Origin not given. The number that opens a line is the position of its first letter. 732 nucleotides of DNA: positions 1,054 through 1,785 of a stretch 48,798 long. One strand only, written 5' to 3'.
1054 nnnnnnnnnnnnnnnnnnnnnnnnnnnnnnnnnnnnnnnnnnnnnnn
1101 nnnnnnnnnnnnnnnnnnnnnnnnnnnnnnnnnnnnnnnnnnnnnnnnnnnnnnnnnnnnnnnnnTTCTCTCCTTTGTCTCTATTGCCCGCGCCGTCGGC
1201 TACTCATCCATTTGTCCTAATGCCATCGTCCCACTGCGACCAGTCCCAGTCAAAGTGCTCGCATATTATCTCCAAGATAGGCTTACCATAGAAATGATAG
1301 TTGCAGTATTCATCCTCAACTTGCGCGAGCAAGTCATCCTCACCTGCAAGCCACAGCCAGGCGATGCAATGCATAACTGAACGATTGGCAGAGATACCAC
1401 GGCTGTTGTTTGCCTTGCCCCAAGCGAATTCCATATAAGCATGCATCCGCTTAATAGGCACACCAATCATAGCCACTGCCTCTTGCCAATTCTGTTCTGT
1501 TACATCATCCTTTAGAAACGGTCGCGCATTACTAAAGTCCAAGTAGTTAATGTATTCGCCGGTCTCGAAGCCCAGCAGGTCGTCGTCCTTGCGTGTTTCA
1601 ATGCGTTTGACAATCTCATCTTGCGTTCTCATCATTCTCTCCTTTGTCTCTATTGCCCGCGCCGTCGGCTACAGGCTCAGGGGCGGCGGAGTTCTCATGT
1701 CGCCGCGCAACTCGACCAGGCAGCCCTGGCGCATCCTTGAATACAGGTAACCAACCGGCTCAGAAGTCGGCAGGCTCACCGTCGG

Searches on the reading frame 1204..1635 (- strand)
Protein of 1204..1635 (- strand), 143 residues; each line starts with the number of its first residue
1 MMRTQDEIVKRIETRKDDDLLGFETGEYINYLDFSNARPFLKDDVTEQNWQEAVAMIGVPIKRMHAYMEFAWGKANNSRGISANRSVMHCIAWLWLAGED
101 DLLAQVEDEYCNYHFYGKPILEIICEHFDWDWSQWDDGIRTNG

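Call 17: search_protein_families(library=phrogs, proteins=[window:1204-1635:-], max_evalue=0.001)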
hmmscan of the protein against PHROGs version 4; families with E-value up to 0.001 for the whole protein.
window:1204-1635:- (143 aa): 1 family
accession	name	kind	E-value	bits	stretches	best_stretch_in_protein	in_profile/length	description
phrog_5706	-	unknown function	5.3e-34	118.3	1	2-140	1-138/149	-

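Call 65: search_protein_families(library=pfam, proteins=[window:1204-1635:-], max_evalue=0.001)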
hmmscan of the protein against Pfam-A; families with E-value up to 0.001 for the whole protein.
window:1204-1635:- (143 aa): 0 families
